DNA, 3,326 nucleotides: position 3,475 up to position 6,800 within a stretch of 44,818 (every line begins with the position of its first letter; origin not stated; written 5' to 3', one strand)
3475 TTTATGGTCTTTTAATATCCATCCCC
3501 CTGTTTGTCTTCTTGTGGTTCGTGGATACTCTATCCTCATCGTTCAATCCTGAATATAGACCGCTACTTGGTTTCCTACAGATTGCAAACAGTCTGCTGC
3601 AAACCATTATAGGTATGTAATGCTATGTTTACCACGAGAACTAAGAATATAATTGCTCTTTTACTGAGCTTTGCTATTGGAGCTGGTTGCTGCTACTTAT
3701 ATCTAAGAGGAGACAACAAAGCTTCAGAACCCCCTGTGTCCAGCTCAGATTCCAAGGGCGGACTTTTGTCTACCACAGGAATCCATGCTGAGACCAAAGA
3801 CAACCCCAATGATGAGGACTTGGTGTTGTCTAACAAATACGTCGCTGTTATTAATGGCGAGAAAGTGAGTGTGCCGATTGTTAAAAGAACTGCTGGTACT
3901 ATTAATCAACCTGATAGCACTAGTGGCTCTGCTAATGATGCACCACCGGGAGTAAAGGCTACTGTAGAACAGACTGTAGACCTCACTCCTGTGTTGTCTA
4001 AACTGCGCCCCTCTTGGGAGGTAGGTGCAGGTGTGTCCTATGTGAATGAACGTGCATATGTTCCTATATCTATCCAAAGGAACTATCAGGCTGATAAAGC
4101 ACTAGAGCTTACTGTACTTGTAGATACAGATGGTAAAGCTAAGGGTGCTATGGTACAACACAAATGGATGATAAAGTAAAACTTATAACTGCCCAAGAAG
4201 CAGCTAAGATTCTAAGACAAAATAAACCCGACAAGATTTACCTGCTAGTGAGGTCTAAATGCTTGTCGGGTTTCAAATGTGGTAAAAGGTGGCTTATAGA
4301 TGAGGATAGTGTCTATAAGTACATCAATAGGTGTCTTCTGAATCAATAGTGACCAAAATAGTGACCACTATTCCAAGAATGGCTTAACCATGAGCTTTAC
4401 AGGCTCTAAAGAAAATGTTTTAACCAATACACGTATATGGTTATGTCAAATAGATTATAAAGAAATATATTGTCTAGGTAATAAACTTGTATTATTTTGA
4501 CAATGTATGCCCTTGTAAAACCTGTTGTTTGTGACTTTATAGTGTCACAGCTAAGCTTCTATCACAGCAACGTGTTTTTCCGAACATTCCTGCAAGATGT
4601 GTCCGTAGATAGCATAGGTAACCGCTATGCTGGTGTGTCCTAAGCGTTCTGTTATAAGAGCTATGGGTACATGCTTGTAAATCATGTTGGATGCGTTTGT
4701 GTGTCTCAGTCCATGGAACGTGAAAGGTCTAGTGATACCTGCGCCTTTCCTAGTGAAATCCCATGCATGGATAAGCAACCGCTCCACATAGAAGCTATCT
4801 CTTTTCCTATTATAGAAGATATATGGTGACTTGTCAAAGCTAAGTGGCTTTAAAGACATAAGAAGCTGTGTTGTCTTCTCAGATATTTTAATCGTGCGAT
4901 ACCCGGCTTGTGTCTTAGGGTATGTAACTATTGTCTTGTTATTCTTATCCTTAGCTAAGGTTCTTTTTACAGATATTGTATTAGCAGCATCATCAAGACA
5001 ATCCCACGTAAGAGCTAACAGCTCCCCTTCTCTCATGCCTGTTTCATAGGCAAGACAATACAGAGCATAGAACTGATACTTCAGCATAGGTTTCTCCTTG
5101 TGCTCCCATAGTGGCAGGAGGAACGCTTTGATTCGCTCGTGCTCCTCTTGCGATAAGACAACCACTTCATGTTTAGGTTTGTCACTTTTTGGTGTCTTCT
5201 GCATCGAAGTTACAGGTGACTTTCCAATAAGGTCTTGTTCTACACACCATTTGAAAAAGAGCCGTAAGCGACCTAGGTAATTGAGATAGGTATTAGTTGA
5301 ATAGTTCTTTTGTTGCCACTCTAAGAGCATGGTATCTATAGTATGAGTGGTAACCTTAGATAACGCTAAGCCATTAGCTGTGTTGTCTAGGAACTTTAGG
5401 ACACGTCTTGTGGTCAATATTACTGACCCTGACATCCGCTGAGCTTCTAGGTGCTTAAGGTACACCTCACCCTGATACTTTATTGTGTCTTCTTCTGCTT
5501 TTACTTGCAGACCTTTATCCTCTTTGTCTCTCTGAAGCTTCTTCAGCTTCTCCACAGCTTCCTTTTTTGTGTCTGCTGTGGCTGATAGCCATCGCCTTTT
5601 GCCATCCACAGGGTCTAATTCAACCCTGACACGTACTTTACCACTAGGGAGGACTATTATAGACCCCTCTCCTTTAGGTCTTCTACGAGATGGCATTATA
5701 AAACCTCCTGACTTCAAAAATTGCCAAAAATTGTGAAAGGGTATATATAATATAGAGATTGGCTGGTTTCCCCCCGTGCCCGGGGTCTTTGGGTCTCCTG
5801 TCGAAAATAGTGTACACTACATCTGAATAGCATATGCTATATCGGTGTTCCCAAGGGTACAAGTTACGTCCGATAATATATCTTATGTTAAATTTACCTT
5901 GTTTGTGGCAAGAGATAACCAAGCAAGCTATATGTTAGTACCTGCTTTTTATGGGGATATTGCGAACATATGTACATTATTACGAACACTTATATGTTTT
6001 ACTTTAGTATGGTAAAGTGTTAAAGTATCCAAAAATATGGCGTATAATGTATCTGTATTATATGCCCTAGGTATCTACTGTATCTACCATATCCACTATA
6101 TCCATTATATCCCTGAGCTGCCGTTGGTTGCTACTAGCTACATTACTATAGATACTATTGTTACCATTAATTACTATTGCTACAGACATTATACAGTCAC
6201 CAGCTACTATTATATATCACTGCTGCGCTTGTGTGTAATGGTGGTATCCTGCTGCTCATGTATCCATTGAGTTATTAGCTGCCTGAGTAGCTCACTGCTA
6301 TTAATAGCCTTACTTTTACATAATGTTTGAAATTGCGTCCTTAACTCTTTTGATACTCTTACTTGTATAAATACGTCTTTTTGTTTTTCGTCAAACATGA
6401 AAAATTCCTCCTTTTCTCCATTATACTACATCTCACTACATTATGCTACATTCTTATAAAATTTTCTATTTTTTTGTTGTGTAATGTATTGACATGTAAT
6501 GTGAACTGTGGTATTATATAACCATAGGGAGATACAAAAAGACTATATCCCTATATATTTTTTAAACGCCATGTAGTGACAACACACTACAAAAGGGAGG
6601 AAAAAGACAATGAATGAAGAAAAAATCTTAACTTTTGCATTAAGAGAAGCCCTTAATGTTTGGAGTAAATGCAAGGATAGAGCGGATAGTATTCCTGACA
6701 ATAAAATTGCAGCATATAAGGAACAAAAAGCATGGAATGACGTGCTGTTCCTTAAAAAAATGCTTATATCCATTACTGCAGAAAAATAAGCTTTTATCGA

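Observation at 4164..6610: Complete lysogeny switch in a T7-like genome: excisionase, tyrosine integrase, RHH repressor, consensus early promoter and periodic operator repeats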

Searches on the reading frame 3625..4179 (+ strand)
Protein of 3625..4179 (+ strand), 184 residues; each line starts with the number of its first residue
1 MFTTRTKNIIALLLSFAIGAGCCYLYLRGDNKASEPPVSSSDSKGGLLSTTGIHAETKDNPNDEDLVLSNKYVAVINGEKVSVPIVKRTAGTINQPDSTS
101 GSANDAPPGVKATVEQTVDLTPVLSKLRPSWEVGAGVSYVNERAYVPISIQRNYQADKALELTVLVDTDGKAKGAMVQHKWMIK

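Call 3: search_protein_families(library=pfam, proteins=[window:3625-4179:+], max_evalue=0.1)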
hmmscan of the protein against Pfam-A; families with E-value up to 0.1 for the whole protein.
window:3625-4179:+ (184 aa): 0 families

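Call 4: search_protein_families(library=phrogs, proteins=[window:3625-4179:+], max_evalue=0.01)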
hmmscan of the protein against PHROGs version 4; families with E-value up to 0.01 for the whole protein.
window:3625-4179:+ (184 aa): 1 family
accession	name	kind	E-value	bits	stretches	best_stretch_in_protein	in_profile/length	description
phrog_10797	-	unknown function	0.00023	21.9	1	110-161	128-177/194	-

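Call 21: find_encoding_contigs(protein=window:3625-4179:+, flank=6000, max_places=10)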
Protein window:3625-4179:+ (184 aa): 23 contigs read that carry it; 6 places shown.
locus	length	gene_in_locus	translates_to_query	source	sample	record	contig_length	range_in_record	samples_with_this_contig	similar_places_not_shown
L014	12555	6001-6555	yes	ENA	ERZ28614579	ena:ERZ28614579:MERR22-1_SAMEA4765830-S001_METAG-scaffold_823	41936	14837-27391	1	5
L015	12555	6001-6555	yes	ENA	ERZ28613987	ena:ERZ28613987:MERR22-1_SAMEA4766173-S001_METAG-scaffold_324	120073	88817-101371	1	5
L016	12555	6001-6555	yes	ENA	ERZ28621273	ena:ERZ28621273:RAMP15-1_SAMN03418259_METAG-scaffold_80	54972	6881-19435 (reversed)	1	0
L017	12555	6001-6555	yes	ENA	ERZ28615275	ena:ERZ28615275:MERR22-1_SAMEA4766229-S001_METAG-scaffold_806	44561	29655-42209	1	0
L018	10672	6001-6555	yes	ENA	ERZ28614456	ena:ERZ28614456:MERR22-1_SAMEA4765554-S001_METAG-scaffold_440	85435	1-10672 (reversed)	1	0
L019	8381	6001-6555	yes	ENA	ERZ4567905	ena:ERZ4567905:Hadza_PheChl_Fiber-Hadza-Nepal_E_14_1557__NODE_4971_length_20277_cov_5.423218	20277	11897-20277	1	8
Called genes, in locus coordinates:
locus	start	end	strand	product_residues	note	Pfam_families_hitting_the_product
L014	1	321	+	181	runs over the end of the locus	-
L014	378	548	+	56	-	PF10746:Phage_holin_2_2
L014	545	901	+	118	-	PF08291:Peptidase_M15_3, PF05951:Peptidase_M15_2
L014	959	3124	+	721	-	PF03477:ATP-cone, PF13597:NRDD, PF01228:Gly_radical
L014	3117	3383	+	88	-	-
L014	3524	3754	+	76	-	-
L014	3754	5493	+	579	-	PF22530:Terminase-T7_RNaseH-like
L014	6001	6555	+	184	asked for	-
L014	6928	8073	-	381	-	PF00589:Phage_integrase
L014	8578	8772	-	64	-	-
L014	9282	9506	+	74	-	-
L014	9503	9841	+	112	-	-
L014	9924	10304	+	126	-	-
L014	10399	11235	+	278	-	-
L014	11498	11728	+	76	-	-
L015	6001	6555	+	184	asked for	-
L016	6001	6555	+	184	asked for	-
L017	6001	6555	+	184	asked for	-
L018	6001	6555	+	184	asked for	-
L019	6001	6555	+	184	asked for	-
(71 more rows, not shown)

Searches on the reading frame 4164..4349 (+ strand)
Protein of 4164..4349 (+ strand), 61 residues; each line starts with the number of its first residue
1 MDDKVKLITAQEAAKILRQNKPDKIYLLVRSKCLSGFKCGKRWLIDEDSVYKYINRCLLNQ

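Call 3: search_protein_families(library=pfam, proteins=[window:4164-4349:+], max_evalue=0.1)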
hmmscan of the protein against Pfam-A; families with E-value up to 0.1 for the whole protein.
window:4164-4349:+ (61 aa): 1 family
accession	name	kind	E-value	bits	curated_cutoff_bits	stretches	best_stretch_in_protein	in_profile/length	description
PF12728.13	HTH_17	-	1.9e-07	31.6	27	1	7-57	1-50/51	Helix-turn-helix domain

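Call 4: search_protein_families(library=phrogs, proteins=[window:4164-4349:+], max_evalue=0.01)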
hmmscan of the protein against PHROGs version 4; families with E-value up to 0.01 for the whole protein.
window:4164-4349:+ (61 aa): 1 family
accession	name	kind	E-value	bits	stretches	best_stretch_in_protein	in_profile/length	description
phrog_66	-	integration and excision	0.0017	19.1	1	5-57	91-143/412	excisionase and transcriptional regulator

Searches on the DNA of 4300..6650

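Call 57: search_rna_families(source=window, start=4300, end=6650, threshold=evalue, max_evalue=1)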
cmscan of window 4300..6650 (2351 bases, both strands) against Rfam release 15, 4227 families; matches with E-value up to 1: 2.
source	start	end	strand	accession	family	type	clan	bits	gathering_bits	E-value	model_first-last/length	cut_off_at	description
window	6422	6503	+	RF04228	MIR6140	Gene; miRNA;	-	21.4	140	0.74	43-123/165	no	MIR6140 microRNA precursor family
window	5554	5601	-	RF00032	Histone3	Cis-reg;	-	16.5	34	0.62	1-46/46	no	Histone 3' UTR stem-loop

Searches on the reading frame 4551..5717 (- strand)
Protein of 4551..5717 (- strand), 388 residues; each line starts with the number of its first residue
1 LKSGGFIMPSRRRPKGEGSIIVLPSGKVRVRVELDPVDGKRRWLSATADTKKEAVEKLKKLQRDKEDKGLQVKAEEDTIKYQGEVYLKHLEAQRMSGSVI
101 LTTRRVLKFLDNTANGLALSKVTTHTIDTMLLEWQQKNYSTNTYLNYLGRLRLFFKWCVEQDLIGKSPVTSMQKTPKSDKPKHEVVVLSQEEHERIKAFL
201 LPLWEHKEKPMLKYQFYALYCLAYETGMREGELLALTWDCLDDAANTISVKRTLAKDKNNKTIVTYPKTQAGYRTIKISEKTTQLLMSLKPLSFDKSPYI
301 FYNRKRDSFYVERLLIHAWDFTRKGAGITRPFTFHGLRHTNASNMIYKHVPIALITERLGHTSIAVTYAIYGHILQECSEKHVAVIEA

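Call 3: search_protein_families(library=pfam, proteins=[window:4551-5717:-], max_evalue=0.1)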
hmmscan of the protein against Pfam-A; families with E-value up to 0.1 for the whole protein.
window:4551-5717:- (388 aa): 4 families
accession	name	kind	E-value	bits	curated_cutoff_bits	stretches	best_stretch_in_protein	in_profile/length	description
PF00589.27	Phage_integrase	-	2.2e-24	86.6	27.1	1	210-375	18-169/172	Phage integrase family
PF02899.23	Phage_int_SAM_1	-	0.00051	20.7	22.3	1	86-160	4-81/83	Phage integrase, N-terminal SAM-like domain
PF13102.12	Phage_int_SAM_5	-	0.00057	20.6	22.3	1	101-169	27-93/98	Phage integrase SAM-like domain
PF13495.12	Phage_int_SAM_4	-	0.0075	17.1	27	1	103-163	26-83/85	Phage integrase, N-terminal SAM-like domain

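Call 4: search_protein_families(library=phrogs, proteins=[window:4551-5717:-], max_evalue=0.01)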
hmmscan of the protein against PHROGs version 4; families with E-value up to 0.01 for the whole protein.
window:4551-5717:- (388 aa): 5 families
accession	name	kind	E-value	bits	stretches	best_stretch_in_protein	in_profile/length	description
phrog_1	-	integration and excision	2.7e-60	206.3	1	22-384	116-445/611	integrase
phrog_216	-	integration and excision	7.5e-34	118.2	1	145-378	16-228/301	integrase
phrog_7685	-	integration and excision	9.4e-11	42.7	1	268-387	123-236/240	integrase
phrog_7269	-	integration and excision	6e-05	23.9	1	334-384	30-79/89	integrase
phrog_35951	-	unknown function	0.0077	17.7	0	317-382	7-70/97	-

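Call 11: search_dna_similar(query=window:4551-5717:-, collection=phages, mode=protein, max_rows=25)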
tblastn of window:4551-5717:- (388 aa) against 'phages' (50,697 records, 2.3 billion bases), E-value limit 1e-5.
Records with a match: 1830; places in all: 1839; records where one place covers at least 80% of the query: 746.
Best place of each record, by identity: <60% 1830.
By first word of the organism name: Streptococcus 575; Mycobacterium 314; Gordonia 152; Staphylococcus 89; Paenibacillus 85; Bacteriophage 82; Escherichia 69; Lactobacillus 56; Helicobacter 48; Lactococcus 37; and 75 more.
By host as written in the record: Mycobacterium smegmatis mc2 155 212; - 164; Gordonia terrae 3612 129; Mycobacterium smegmatis mc#155 51; Paenibacillus larvae 36; Helicobacter pylori 35; Staphylococcus aureus 23; Listeria monocytogenes 18; and 727 more.
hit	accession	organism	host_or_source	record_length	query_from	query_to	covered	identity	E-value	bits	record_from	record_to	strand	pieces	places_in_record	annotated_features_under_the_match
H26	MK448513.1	Streptococcus satellite phage Javan479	Streptococcus pyogenes ERR485792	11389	5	387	99%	28.9%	1e-22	105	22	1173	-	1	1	integrase/recombinase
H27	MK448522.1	Streptococcus satellite phage Javan519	Streptococcus pyogenes MGAS6180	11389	5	387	99%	28.9%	1e-22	105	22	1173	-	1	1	integrase/recombinase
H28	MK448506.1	Streptococcus satellite phage Javan462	Streptococcus pyogenes ERR111909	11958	5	387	99%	28.4%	4e-22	104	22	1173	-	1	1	integrase/recombinase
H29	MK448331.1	Streptococcus satellite phage Javan138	Streptococcus dysgalactiae ERR085057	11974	5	387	99%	28.4%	4e-22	104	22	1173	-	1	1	integrase/recombinase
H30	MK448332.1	Streptococcus satellite phage Javan142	Streptococcus dysgalactiae ERR085062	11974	5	387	99%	28.4%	4e-22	104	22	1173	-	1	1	integrase/recombinase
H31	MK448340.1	Streptococcus satellite phage Javan156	Streptococcus dysgalactiae ERR109355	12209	5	387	99%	28.4%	4e-22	104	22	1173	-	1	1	integrase/recombinase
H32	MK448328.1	Streptococcus satellite phage Javan130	Streptococcus dysgalactiae ERR085006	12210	5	387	99%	28.4%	4e-22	104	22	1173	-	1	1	integrase/recombinase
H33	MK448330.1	Streptococcus satellite phage Javan136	Streptococcus dysgalactiae ERR085028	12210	5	387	99%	28.4%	4e-22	104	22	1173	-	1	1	integrase/recombinase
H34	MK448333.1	Streptococcus satellite phage Javan145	Streptococcus dysgalactiae ERR085068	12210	5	387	99%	28.4%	4e-22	104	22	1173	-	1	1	integrase/recombinase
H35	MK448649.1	Streptococcus satellite phage Javan760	Streptococcus pneumoniae USA31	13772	6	387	98%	28.4%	2e-14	81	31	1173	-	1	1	integrase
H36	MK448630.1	Streptococcus satellite phage Javan743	Streptococcus pneumoniae Ala263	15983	6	387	98%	28.4%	4e-14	80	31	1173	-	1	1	integrase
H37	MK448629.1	Streptococcus satellite phage Javan742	Streptococcus pneumoniae 9V/5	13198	6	387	98%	28.4%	9e-14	79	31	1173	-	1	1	integrase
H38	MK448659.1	Streptococcus satellite phage Javan89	Streptococcus canis ERR438797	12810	5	387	99%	28.1%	1e-20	100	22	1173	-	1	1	integrase/recombinase (x2)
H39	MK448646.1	Streptococcus satellite phage Javan758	Streptococcus pneumoniae GA47033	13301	6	387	98%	28.2%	4e-13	77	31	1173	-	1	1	integrase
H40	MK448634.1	Streptococcus satellite phage Javan747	Streptococcus pneumoniae ICE46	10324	7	387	98%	28.2%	1e-13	78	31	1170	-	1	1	integrase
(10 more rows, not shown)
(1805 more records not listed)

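Call 12: find_encoding_contigs(protein=window:4551-5696:-, flank=10000, max_places=10)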
Protein window:4551-5696:- (381 aa): 4 contigs read that carry it; 3 places shown.
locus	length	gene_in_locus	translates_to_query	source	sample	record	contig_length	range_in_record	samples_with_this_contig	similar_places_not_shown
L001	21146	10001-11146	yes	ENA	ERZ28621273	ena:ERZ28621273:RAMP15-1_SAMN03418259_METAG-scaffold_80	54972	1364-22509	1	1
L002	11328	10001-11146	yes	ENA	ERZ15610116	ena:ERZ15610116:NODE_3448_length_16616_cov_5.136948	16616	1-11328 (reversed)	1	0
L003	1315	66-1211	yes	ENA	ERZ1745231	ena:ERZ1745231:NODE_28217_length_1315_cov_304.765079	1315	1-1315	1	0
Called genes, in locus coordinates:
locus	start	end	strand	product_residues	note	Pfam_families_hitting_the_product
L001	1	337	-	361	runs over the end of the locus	PF00535:Glycos_transf_2, PF10111:Glyco_tranf_2_2 (weak), PF13641:Glyco_tranf_2_3, PF13632:Glyco_trans_2_3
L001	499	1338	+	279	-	PF01869:BcrAD_BadFG (faint), PF03630:Fumble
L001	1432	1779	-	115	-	-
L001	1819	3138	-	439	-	PF13505:OMP_b-brl, PF13568:OMP_b-brl_2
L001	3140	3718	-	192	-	PF04542:Sigma70_r2, PF08281:Sigma70_r4_2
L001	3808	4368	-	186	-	PF02368:Big_2 (weak), PF24902:Ig_NUP210_9th (faint), PF26182:Ig_NUP210_5th, PF13629:T2SS-T3SS_pil_N (weak), PF26918:Ig_Eae (weak)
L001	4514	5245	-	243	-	PF12667:NigD_N, PF17415:NigD_C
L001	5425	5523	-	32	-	-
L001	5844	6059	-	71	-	-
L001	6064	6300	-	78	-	-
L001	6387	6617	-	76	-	-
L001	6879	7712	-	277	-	-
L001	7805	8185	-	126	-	-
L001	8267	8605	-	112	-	-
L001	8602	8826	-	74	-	-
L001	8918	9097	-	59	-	-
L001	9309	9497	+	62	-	-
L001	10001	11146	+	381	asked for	PF00589:Phage_integrase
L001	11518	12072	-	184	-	-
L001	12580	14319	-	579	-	PF22530:Terminase-T7_RNaseH-like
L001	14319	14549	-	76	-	-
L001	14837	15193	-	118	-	PF13392:HNH_3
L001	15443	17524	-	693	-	PF03477:ATP-cone, PF13597:NRDD, PF01228:Gly_radical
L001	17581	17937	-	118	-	PF08291:Peptidase_M15_3, PF05951:Peptidase_M15_2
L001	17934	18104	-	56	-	PF10746:Phage_holin_2_2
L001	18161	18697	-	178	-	-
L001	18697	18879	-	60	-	-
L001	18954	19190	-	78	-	-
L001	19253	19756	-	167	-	PF14301:DUF4376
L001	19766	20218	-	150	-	-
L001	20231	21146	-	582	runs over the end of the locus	PF03906:Phage_T7_tail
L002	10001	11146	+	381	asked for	PF00589:Phage_integrase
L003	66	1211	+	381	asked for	PF00589:Phage_integrase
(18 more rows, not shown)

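Call 22: find_related_loci(query=window:4551-5696:-, collection=genome_contigs, flank=10000)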
Query window:4551-5696:- (381 aa) in genome_contigs; peptide patterns used: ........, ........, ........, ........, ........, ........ (x = any residue, [..] = any of these).
77 stretches matched a pattern; 4 encode a relative of the query (tblastn E <= 1e-3); 4 distinct loci.
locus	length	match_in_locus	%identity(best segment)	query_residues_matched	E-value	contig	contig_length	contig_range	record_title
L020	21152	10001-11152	98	1-381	0e+0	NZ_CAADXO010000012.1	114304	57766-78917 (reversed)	MAG: uncultured Phascolarctobacterium sp. isolate HGM14019, whole genome shotgun sequence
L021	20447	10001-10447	25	129-296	8e-9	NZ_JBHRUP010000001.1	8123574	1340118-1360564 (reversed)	Paenibacillus sepulcri strain CCM 7311 contig_1, whole genome shotgun sequence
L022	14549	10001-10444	27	129-296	7e-7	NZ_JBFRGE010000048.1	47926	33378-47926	Paenibacillus sp. 2TAB19 SCAFFOLD_47, whole genome shotgun sequence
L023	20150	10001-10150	43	317-367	1e-5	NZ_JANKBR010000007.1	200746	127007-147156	Phocaeicola sartorii strain DSM 21941 NODE_7_length_200746_cov_32.526970, whole genome shotgun sequence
